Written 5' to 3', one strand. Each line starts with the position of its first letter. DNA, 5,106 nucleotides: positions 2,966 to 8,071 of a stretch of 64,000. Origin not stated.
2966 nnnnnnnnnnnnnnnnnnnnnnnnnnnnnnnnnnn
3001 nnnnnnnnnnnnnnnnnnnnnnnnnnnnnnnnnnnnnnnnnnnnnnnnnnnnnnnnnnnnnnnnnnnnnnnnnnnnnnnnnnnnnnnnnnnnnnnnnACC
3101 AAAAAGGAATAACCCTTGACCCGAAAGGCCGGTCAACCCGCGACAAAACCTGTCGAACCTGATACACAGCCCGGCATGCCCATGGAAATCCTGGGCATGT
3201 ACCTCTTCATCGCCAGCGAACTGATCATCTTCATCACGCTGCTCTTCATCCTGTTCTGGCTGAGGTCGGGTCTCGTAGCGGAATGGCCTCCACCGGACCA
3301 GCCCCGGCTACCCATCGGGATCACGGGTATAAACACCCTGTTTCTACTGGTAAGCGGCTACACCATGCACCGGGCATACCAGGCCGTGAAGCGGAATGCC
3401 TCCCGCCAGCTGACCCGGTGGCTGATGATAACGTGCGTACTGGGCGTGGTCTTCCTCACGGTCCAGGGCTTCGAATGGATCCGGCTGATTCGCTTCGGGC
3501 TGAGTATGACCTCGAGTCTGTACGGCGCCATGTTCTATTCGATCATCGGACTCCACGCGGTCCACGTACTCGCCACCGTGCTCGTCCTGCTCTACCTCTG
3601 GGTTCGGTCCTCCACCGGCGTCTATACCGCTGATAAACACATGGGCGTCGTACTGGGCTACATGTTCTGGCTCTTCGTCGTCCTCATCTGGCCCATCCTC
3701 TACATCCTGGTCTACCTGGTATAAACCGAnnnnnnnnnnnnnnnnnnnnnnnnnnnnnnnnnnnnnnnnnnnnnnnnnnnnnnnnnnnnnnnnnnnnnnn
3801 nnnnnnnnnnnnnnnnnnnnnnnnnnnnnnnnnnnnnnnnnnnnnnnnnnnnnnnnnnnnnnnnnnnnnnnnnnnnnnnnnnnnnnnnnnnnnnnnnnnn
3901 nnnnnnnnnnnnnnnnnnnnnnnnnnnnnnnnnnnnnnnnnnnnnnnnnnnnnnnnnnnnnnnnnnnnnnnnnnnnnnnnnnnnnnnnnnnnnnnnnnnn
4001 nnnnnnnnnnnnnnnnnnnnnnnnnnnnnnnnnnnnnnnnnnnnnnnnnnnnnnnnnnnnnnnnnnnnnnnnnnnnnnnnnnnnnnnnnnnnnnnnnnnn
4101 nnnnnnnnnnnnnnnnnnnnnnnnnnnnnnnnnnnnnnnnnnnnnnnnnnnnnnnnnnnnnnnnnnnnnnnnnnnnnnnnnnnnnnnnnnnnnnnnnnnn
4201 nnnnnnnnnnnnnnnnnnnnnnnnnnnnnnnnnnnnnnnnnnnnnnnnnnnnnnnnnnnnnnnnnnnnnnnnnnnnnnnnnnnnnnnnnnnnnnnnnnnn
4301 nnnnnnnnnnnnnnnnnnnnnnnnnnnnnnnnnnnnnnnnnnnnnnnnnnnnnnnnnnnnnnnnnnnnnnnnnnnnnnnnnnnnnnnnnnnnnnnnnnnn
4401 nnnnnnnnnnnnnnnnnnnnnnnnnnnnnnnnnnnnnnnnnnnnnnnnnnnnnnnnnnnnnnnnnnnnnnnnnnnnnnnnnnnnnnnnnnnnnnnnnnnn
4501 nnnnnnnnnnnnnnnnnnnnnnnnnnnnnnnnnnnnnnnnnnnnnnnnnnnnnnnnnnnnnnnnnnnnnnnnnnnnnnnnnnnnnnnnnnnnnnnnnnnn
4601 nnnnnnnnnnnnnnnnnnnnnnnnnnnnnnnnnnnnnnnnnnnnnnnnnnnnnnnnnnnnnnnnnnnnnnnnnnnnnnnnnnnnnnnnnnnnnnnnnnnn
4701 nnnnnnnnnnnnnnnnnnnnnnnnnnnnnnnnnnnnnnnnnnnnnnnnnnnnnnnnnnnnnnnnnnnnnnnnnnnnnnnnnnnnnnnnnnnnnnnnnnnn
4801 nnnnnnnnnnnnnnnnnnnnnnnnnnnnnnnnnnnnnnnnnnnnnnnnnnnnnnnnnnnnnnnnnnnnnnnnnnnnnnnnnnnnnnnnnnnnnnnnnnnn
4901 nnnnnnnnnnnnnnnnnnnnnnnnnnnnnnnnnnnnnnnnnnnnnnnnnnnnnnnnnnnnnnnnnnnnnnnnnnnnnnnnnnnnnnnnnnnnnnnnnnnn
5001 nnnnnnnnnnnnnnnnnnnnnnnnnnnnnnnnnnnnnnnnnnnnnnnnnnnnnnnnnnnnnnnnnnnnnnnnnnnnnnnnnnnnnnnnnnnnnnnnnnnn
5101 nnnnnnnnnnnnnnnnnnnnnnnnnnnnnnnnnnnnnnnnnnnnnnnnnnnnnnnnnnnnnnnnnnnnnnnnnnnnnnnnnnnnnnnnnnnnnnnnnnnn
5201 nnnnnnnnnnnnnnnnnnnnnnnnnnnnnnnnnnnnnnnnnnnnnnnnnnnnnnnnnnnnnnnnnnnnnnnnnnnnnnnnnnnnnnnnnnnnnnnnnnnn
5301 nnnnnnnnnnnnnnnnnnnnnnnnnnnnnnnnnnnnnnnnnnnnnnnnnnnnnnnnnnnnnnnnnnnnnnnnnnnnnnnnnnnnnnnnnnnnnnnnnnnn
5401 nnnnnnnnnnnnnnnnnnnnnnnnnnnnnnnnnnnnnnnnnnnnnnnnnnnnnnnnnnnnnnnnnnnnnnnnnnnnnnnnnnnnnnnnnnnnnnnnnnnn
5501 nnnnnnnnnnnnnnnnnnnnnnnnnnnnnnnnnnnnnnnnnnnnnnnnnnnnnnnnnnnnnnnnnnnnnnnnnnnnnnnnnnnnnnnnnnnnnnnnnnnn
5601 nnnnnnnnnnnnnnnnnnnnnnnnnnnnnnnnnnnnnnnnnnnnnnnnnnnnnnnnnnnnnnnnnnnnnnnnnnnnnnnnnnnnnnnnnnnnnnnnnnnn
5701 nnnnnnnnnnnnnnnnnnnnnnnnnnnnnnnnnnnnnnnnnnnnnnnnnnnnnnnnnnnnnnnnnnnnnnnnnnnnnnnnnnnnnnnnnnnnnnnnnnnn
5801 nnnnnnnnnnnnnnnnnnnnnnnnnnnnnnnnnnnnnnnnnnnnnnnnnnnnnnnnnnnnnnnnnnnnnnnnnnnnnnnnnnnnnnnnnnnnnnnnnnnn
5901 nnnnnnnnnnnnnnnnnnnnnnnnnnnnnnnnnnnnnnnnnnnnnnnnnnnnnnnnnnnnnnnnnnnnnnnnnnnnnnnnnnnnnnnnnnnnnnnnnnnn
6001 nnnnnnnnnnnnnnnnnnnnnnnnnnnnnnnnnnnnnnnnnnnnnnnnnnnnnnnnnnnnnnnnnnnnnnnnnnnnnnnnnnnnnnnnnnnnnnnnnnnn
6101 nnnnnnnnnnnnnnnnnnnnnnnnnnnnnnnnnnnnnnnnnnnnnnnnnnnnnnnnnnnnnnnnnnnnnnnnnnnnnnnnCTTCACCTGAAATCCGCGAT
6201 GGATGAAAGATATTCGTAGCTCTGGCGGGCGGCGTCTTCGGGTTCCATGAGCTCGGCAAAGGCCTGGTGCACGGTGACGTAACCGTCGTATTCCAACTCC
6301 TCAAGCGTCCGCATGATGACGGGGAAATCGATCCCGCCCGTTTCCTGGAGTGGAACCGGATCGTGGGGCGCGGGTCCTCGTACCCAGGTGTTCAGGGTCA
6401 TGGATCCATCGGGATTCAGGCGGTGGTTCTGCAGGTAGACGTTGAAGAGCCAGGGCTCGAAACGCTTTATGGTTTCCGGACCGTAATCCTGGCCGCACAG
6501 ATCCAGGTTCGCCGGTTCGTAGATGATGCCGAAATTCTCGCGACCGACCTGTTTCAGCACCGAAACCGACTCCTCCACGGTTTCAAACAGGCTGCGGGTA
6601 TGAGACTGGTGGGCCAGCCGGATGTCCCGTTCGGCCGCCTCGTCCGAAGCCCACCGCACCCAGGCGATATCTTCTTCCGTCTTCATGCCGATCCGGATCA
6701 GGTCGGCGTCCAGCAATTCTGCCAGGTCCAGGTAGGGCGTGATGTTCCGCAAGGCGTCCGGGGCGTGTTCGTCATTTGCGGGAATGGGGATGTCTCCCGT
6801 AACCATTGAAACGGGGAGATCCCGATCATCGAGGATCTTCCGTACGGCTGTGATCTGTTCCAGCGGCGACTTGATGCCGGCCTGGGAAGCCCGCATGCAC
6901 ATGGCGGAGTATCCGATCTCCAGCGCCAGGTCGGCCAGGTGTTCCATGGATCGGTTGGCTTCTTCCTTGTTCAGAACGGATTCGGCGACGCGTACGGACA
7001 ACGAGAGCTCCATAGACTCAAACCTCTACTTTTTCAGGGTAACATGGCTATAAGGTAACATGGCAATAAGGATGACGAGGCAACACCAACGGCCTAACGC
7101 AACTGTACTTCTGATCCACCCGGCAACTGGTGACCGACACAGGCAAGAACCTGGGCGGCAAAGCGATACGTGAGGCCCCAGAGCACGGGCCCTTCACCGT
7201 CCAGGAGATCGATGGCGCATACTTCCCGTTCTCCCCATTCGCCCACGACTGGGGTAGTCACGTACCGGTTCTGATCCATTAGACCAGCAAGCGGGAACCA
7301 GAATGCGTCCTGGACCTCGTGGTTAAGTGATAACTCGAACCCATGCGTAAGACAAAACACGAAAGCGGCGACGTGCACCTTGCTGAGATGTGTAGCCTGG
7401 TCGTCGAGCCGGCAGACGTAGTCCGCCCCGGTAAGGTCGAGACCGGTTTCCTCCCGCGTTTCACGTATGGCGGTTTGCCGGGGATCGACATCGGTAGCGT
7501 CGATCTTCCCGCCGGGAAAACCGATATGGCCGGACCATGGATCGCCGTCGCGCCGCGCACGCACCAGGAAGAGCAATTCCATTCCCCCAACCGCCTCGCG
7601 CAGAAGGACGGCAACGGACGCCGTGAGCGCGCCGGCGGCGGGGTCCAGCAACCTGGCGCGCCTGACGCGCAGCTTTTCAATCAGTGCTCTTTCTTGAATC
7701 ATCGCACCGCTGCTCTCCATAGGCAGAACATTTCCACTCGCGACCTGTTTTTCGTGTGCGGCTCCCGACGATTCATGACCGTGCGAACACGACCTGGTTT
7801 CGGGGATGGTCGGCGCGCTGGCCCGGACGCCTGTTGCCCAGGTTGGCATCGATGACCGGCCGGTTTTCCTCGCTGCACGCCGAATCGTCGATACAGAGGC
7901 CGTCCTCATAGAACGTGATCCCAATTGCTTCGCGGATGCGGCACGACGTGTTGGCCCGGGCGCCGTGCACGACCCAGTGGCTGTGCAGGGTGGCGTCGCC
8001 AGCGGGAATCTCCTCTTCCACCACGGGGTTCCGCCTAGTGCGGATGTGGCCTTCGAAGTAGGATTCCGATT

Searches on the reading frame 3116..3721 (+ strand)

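Call 38: search_protein_families(library=pfam, proteins=[window:3116-3721:+], max_evalue=0.00001)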
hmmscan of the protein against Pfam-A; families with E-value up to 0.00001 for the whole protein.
window:3116-3721:+ (202 aa): 1 family
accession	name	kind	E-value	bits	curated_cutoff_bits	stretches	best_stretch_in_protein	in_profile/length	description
PF00510.24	COX3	-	2.6e-24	86.9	23.8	1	26-201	78-255/258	Cytochrome c oxidase subunit III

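Call 42: search_protein_families(library=padloc, proteins=[window:3116-3721:+], max_evalue=0.001)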
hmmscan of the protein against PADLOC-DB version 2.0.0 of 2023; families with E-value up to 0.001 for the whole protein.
window:3116-3721:+ (202 aa): 0 families

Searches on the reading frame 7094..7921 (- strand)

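Call 38: search_protein_families(library=pfam, proteins=[window:7094-7921:-], max_evalue=0.00001)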
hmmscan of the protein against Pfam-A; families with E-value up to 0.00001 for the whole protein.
window:7094-7921:- (275 aa): 1 family
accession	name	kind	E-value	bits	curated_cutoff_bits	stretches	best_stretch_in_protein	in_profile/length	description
PF00293.34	NUDIX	-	2.6e-15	57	21.1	1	100-214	3-118/134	NUDIX domain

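Call 42: search_protein_families(library=padloc, proteins=[window:7094-7921:-], max_evalue=0.001)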
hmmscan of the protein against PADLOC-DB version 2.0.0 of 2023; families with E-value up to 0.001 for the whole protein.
window:7094-7921:- (275 aa): 1 family
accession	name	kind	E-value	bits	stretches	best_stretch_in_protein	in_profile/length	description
PDLC04899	PDC-S07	-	6.5e-07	27.1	1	118-214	20-112/135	-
